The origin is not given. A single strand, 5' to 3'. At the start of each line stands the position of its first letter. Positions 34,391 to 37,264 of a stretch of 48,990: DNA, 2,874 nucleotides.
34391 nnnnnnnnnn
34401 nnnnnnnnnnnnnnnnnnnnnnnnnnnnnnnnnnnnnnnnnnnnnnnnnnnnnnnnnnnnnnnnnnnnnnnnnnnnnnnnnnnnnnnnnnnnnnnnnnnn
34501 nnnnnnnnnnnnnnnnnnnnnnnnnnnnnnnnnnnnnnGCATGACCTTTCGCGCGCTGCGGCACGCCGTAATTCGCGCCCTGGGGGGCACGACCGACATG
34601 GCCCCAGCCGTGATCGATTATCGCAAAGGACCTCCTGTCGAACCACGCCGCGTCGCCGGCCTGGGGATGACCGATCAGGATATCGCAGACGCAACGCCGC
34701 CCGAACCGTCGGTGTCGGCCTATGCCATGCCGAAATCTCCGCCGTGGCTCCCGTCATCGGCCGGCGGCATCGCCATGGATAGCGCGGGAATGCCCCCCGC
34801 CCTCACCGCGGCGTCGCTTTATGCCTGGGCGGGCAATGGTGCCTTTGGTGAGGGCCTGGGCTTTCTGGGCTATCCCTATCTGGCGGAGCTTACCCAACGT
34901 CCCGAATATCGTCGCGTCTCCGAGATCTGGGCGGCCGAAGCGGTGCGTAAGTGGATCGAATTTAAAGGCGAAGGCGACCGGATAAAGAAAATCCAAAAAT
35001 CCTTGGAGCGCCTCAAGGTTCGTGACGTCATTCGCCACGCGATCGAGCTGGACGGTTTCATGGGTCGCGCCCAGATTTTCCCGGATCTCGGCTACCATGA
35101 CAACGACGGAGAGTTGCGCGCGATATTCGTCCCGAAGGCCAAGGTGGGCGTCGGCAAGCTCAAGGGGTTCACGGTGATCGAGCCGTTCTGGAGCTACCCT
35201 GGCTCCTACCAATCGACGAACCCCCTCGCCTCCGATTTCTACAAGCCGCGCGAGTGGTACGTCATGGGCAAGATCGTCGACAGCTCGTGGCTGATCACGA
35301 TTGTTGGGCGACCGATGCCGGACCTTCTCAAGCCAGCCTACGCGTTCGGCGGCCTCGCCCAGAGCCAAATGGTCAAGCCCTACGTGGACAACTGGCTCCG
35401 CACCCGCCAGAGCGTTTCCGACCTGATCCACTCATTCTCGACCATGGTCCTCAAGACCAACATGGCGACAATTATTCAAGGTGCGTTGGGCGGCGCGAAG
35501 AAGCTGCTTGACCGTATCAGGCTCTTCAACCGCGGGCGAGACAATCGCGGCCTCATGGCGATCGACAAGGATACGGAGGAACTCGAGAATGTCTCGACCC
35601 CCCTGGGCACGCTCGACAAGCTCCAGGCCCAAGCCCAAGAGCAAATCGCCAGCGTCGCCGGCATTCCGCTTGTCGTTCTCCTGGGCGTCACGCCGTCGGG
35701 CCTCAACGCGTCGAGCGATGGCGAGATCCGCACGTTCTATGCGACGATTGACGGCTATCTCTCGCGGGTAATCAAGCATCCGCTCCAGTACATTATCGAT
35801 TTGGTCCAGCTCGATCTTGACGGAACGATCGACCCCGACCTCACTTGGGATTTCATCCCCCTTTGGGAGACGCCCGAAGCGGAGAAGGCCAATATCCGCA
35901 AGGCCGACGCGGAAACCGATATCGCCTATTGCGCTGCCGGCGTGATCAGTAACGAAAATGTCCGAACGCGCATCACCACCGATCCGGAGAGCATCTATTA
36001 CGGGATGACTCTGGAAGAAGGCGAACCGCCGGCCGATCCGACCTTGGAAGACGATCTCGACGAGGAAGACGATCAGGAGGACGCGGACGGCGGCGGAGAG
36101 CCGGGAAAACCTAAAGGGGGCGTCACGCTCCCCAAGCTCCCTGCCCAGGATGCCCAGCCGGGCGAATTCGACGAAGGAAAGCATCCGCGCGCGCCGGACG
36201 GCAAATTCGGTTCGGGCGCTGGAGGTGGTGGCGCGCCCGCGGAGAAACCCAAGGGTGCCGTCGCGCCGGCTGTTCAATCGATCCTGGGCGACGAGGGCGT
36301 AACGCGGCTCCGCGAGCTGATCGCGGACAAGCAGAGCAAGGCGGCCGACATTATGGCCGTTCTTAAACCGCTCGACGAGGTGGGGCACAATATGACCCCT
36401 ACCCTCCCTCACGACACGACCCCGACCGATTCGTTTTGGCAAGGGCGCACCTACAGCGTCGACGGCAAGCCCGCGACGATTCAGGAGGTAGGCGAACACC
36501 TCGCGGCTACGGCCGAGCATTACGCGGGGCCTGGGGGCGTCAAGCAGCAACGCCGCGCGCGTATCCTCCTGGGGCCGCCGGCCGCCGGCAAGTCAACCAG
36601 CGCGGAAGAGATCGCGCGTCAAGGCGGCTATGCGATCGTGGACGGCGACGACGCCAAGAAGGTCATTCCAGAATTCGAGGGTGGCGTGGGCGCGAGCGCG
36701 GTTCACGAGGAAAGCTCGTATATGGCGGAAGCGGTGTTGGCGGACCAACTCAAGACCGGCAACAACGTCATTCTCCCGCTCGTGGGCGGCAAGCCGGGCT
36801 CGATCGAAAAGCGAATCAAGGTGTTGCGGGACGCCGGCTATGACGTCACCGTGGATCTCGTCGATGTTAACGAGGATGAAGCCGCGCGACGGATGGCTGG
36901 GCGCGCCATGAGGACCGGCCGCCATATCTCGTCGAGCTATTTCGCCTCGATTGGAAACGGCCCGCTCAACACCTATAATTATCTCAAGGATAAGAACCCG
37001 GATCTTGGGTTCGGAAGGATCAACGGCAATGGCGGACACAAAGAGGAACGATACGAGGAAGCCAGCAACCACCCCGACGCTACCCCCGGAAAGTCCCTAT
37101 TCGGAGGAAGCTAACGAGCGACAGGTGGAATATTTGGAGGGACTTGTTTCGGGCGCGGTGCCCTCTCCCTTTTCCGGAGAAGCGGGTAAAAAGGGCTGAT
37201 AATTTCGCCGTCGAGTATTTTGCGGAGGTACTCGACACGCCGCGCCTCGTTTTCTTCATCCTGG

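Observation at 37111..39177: Leftward eight-gene accessory island inserted between the portal and MuF-like genes: candidate anti-defence or host-takeover locus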

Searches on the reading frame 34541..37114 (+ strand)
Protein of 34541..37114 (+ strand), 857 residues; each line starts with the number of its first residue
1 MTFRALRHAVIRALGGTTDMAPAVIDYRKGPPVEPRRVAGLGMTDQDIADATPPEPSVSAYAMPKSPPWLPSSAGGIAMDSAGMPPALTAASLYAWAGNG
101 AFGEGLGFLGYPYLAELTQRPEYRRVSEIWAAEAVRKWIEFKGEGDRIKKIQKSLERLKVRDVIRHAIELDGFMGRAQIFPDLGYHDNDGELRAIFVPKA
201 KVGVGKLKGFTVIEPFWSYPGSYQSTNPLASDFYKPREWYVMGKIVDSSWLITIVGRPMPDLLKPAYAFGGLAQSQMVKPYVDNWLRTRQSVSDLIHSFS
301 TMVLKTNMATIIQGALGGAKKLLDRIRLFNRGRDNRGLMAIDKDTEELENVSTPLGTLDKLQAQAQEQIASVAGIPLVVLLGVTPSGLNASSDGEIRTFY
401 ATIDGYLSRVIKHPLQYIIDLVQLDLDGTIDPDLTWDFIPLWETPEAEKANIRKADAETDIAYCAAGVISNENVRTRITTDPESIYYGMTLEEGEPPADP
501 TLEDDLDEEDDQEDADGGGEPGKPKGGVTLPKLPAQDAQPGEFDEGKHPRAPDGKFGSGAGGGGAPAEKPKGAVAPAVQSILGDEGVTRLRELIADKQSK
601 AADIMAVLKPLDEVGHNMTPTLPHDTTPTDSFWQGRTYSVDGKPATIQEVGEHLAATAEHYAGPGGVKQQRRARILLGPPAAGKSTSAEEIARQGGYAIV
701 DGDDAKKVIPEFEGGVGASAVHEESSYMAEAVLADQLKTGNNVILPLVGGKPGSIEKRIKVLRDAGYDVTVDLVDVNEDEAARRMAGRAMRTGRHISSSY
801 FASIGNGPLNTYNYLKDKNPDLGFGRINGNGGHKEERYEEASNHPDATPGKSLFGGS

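Call 9: search_protein_families(library=pfam, max_evalue=0.01, proteins=[window:34541-37114:+])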
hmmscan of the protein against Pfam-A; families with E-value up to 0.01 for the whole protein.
window:34541-37114:+ (857 aa): 4 families
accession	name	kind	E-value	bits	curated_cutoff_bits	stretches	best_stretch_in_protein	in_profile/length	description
PF06381.16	Phage_portal_3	-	7.9e-73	245.6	33.8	1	112-460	2-355/357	Phage portal protein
PF06414.18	Zeta_toxin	-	1.2e-14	54.6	22.3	1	673-807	18-165/199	Zeta toxin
PF13671.12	AAA_33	-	6.6e-09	36.6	27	1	675-793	3-123/143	AAA domain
PF13238.12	AAA_18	-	0.00023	22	29.4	1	675-792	2-115/128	AAA domain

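Call 27: find_related_loci(query=window:34541-37114:+, collection=viral_contigs, flank=8000)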
Query window:34541-37114:+ (857 aa) in viral_contigs; peptide patterns used: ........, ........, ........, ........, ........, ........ (x = any residue, [..] = any of these).
39 stretches matched a pattern; 12 encode a relative of the query (tblastn E <= 1e-3); 12 distinct loci.
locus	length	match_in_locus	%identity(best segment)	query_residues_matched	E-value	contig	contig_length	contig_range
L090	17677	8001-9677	44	2-556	3e-125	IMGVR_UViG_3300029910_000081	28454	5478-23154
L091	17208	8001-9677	44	2-556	3e-125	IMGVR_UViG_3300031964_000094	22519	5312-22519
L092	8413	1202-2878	44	2-556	2e-125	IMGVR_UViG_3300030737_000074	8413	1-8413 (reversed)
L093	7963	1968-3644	44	2-556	1e-124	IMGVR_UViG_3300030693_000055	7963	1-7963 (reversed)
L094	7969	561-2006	45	59-528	6e-121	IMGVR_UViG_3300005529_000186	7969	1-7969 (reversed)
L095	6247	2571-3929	47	95-527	6e-117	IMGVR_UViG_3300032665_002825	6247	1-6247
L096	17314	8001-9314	45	64-498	3e-116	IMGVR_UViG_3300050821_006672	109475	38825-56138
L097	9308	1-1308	48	124-556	5e-115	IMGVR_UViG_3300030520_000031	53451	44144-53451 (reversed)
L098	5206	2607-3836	48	99-500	2e-115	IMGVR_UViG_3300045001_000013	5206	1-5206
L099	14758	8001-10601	46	92-573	4e-88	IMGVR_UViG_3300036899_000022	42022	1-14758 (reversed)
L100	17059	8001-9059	21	124-469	1e-7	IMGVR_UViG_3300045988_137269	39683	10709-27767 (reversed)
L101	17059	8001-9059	21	124-469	1e-6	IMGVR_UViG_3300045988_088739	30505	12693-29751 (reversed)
